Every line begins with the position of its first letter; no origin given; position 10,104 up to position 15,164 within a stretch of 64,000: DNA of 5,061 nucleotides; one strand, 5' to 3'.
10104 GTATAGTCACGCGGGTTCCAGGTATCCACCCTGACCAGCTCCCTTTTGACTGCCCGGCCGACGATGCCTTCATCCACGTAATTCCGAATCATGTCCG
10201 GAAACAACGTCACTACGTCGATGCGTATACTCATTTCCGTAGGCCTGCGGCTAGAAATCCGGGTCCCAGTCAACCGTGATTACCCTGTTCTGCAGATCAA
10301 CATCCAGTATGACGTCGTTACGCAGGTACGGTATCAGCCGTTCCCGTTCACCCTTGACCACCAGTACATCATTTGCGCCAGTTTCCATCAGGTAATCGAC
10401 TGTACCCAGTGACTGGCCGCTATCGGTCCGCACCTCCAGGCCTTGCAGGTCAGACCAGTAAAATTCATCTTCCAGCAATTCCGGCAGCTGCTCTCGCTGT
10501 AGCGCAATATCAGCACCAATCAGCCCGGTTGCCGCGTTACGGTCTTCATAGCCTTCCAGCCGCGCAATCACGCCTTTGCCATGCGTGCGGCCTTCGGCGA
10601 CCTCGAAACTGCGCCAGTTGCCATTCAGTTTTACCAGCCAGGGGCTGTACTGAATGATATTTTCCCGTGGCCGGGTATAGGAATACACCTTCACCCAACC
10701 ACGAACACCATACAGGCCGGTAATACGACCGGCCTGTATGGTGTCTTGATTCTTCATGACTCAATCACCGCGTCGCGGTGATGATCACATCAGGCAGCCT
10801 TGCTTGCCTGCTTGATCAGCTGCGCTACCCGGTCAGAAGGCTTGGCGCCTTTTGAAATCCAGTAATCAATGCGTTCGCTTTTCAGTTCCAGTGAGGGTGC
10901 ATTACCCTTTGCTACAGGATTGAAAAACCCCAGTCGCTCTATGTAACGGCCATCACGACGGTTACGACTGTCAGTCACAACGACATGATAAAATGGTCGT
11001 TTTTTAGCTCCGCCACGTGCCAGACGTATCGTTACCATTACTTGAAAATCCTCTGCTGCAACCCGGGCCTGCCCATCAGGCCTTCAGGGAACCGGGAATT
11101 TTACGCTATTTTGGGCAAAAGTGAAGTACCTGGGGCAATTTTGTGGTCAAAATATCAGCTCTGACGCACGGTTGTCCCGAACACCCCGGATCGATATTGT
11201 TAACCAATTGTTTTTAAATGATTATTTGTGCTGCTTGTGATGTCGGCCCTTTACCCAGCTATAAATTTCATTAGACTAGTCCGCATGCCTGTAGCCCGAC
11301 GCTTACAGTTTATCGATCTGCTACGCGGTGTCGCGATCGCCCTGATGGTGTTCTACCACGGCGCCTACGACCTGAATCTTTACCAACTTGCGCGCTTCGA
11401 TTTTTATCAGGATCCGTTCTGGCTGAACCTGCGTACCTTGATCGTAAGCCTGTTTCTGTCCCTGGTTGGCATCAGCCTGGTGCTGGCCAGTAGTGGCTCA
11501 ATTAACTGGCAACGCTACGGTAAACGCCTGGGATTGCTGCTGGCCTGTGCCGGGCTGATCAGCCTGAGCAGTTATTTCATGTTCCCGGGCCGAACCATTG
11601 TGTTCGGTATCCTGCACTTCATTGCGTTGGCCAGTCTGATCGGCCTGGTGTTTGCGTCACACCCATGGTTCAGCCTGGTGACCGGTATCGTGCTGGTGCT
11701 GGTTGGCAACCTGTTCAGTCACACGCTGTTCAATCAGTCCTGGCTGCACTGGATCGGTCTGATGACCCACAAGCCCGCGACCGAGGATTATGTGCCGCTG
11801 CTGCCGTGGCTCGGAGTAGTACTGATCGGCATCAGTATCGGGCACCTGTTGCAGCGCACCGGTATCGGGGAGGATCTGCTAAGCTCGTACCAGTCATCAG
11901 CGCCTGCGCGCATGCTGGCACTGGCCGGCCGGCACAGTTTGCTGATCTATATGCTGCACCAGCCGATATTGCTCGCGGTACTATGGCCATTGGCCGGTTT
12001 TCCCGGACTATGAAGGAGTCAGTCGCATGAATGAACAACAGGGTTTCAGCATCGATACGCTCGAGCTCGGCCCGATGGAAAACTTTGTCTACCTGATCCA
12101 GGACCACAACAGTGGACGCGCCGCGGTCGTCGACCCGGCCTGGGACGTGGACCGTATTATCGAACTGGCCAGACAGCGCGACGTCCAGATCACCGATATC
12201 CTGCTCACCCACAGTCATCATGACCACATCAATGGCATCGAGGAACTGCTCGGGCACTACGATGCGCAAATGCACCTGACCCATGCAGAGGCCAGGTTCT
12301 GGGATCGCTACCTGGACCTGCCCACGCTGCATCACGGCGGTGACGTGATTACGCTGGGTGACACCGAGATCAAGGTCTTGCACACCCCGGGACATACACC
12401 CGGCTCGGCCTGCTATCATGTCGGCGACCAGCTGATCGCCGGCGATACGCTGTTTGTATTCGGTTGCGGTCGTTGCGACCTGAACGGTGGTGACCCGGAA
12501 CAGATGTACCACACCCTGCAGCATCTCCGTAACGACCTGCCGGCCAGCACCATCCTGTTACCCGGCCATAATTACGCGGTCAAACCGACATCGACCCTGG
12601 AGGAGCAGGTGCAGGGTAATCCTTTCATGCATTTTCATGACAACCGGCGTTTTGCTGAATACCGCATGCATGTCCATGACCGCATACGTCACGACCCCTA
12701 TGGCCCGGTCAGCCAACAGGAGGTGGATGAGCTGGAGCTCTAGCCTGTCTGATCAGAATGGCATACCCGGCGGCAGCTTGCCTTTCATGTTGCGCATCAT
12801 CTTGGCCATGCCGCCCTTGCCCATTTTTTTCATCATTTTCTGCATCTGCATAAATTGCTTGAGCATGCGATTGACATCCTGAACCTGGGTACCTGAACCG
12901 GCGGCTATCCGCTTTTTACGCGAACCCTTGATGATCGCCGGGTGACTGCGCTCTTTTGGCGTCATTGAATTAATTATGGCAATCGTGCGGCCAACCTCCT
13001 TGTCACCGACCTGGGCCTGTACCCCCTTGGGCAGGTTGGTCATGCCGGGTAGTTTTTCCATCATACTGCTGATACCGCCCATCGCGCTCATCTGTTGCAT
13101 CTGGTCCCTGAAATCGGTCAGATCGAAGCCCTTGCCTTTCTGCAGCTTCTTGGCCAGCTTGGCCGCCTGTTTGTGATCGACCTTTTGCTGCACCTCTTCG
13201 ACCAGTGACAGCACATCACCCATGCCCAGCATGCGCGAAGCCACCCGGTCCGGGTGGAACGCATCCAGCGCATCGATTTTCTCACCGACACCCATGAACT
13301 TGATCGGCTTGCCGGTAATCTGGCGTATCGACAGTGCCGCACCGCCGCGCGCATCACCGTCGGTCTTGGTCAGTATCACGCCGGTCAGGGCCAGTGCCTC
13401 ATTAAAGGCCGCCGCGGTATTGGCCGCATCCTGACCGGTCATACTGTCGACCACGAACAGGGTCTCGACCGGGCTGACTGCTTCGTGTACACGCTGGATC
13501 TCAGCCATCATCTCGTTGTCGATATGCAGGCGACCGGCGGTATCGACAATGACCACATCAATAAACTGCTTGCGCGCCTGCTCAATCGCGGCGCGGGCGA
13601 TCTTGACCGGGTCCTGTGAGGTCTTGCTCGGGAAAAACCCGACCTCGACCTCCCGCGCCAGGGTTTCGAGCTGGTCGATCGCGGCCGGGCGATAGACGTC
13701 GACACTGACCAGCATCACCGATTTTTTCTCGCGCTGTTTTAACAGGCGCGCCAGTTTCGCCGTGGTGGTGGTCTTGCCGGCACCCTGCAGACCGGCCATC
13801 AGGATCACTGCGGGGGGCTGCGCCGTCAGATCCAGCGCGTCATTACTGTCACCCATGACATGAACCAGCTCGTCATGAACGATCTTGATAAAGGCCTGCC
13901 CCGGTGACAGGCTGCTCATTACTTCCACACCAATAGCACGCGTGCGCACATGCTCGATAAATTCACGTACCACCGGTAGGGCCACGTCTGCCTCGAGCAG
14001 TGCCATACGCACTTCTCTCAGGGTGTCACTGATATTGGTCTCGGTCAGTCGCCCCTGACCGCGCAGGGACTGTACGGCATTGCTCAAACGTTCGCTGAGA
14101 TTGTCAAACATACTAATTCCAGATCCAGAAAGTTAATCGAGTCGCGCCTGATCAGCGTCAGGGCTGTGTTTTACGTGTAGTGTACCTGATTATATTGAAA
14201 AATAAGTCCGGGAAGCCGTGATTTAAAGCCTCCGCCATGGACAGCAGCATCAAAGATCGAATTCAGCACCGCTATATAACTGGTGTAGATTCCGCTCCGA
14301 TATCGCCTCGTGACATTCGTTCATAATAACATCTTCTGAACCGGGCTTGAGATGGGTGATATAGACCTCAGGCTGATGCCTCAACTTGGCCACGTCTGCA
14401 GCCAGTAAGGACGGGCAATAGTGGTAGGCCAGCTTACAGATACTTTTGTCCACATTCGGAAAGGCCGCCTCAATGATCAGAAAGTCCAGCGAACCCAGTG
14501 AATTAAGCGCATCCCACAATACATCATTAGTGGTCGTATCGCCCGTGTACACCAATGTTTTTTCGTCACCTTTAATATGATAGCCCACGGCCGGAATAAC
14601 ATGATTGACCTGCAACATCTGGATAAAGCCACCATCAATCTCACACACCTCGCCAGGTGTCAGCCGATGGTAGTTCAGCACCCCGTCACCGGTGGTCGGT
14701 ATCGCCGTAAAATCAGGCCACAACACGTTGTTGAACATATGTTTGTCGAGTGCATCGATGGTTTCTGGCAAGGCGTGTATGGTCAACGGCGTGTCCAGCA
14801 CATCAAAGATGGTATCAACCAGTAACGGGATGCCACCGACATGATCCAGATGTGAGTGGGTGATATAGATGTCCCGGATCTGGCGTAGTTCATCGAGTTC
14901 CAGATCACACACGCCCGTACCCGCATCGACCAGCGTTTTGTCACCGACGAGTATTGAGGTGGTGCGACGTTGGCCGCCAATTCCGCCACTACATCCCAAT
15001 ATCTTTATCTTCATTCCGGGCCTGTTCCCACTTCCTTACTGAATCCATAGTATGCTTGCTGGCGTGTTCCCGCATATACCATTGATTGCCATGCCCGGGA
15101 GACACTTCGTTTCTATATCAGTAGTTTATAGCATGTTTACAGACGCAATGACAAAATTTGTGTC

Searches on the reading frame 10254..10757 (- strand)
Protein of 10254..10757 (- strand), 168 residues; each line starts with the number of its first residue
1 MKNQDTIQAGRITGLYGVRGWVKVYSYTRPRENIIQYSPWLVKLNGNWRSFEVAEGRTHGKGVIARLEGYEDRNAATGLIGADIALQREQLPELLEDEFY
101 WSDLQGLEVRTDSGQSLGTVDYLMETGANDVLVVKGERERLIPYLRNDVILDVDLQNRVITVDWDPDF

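Call 21: search_protein_families(library=pfam, proteins=[window:10254-10757:-], max_evalue=0.001)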
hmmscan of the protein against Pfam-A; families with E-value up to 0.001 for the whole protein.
window:10254-10757:- (168 aa): 3 families
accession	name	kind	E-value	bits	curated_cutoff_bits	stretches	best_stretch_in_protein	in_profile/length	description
PF01782.24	RimM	-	1.1e-25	90.1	23.5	1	9-90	2-84/84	RimM N-terminal domain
PF24986.1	PRC_RimM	-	3.6e-12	46.2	27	1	101-165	1-66/69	RimM PRC barrel domain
PF05239.21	PRC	-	3e-11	43.6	21.2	1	96-163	1-72/78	PRC-barrel domain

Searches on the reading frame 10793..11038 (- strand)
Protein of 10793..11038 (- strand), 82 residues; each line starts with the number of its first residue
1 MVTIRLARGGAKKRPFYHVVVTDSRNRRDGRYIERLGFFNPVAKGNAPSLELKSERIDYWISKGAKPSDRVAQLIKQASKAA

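Call 25: search_protein_families(library=pfam, proteins=[window:10793-11038:-], max_evalue=0.1)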
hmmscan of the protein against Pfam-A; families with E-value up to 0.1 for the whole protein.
window:10793-11038:- (82 aa): 1 family
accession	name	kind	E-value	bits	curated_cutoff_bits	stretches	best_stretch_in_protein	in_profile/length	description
PF00886.24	Ribosomal_S16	-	6.3e-28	96.9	27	1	8-68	1-62/62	Ribosomal protein S16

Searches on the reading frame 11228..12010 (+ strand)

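Call 21: search_protein_families(library=pfam, proteins=[window:11228-12010:+], max_evalue=0.001)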
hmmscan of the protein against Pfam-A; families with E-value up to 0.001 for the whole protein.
window:11228-12010:+ (261 aa): 2 families
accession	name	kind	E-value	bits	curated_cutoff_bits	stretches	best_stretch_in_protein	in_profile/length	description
PF07786.18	HGSNAT_cat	-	8e-69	232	22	1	25-246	1-222/222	Heparan-alpha-glucosaminide N-acetyltransferase, catalytic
PF01757.29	Acyl_transf_3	-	1.3e-06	28.1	31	0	27-172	2-150/326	Acyltransferase domain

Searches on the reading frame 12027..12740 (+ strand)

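Call 22: search_protein_families(library=pfam, proteins=[window:12027-12740:+], max_evalue=0.001)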
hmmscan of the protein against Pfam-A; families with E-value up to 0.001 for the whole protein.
window:12027-12740:+ (238 aa): 1 family
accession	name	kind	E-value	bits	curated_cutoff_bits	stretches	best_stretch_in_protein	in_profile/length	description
PF00753.33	Lactamase_B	-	2.9e-22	80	22.7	1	16-181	3-196/196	Metallo-beta-lactamase superfamily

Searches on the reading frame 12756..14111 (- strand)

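Call 22: search_protein_families(library=pfam, proteins=[window:12756-14111:-], max_evalue=0.001)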
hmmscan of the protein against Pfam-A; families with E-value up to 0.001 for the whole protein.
window:12756-14111:- (452 aa): 8 families
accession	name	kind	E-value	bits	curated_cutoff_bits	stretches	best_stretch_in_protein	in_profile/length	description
PF00448.28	SRP54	-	1.1e-77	260.5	22.7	1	100-296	1-196/196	SRP54-type protein, GTPase domain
PF02978.25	SRP_SPB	-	5.6e-34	116.8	27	1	329-427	2-91/91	Signal peptide binding domain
PF02881.24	SRP54_N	-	1.8e-22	79.8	22.4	1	5-82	1-75/75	SRP54-type protein, helical bundle domain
PF13401.12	AAA_22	-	2.8e-08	34.6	27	1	102-212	7-113/130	AAA domain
PF06414.18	Zeta_toxin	-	1.3e-07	31.7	22.3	1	98-192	14-103/199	Zeta toxin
PF01656.29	CbiA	-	2.5e-07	31.1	25.4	1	110-257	9-90/125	CobQ/CobB/MinD/ParA nucleotide binding domain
PF02492.25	cobW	-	1.1e-06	28.8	20.7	1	102-251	2-154/180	CobW/HypB/UreG, nucleotide-binding domain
PF19975.5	DO-GTPase1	-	0.00022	21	27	1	104-193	1-85/271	Double-GTPase 1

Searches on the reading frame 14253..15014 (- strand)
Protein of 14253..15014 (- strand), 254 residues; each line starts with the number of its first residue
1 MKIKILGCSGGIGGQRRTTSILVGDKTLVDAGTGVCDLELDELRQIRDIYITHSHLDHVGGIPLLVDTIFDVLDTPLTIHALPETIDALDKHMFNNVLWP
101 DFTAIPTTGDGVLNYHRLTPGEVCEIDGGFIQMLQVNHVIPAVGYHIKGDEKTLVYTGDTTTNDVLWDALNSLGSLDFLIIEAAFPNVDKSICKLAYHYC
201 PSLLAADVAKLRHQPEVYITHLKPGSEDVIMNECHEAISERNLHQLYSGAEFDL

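Call 22: search_protein_families(library=pfam, proteins=[window:14253-15014:-], max_evalue=0.001)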
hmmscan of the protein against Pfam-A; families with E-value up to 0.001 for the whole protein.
window:14253-15014:- (254 aa): 3 families
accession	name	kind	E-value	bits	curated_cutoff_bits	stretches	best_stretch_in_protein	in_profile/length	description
PF02112.21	PDEase_II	-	5e-16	59.2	23.7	1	45-106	82-145/340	cAMP phosphodiesterases class-II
PF12706.13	Lactamase_B_2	-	1.5e-14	54.5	27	1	28-203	4-182/200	Beta-lactamase superfamily domain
PF00753.33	Lactamase_B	-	7.1e-08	33.1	22.7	1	17-162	5-152/196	Metallo-beta-lactamase superfamily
